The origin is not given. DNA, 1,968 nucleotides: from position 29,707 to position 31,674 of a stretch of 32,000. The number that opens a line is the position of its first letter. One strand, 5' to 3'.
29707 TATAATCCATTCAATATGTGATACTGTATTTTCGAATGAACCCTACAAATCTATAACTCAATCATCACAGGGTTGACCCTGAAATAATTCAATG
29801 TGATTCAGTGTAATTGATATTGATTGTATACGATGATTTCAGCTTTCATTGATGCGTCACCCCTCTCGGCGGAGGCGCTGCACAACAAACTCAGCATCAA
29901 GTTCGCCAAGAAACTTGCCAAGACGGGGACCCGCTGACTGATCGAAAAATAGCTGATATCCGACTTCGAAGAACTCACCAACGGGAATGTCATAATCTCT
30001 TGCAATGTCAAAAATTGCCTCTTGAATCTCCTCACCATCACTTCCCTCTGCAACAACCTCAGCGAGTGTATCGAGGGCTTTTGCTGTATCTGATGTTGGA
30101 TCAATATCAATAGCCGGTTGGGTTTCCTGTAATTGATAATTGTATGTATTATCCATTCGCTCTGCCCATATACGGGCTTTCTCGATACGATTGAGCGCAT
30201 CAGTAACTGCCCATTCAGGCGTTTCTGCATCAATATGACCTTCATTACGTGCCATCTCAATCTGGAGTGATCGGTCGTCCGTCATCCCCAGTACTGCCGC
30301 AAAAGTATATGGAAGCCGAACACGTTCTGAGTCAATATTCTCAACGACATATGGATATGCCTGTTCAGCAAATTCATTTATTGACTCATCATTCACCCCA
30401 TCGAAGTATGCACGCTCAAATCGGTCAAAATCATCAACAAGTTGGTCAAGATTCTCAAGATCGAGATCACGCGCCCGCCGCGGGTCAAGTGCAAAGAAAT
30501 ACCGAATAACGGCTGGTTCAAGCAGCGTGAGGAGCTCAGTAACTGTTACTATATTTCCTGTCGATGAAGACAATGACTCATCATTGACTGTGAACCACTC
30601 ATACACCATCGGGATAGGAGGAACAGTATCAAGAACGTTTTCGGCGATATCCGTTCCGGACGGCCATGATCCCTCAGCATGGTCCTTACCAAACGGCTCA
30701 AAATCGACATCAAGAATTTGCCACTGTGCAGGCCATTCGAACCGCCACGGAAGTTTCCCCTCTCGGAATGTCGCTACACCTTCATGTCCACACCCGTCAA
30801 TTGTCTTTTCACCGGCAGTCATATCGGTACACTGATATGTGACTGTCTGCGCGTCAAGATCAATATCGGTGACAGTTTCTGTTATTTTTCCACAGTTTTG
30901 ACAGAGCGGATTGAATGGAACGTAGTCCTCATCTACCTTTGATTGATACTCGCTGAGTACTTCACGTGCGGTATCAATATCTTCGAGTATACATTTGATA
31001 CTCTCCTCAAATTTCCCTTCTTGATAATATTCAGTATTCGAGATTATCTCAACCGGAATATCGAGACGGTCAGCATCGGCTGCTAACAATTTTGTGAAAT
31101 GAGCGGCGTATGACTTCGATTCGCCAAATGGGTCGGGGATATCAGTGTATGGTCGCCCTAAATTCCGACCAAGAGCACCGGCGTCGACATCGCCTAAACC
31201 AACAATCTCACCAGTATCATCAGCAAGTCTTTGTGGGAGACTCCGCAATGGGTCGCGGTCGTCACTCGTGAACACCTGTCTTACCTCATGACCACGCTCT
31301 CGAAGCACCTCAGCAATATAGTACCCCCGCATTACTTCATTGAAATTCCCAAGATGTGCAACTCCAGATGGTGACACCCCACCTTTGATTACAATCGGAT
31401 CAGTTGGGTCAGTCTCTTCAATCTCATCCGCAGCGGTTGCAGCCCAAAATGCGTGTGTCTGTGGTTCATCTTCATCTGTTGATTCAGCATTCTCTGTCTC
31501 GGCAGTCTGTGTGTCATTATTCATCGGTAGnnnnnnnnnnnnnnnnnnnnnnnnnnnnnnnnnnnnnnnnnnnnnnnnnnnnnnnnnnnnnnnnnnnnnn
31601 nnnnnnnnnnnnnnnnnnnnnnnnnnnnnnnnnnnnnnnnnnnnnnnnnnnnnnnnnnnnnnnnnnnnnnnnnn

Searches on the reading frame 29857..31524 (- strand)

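Call 13: search_protein_families(library=ncbifam, proteins=[window:29857-31524:-])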
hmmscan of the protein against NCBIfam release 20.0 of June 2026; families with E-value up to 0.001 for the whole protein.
window:29857-31524:- (555 aa): 4 families
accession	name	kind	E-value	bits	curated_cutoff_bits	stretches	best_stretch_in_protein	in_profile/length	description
TIGR00467.1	lysS_arch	equivalog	4.3e-86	289.5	147.55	1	26-551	2-511/515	lysine--tRNA ligase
NF001968.0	PRK00750.1-2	equivalog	2.2e-58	198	648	1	33-539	25-507/528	lysine--tRNA ligase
TIGR00398.1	metG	equivalog_domain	5.1e-05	22.2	336.35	1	306-357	316-367/530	methionine--tRNA ligase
NF001100.0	PRK00133.1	equivalog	0.00011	20.9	587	1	306-357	319-371/676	methionine--tRNA ligase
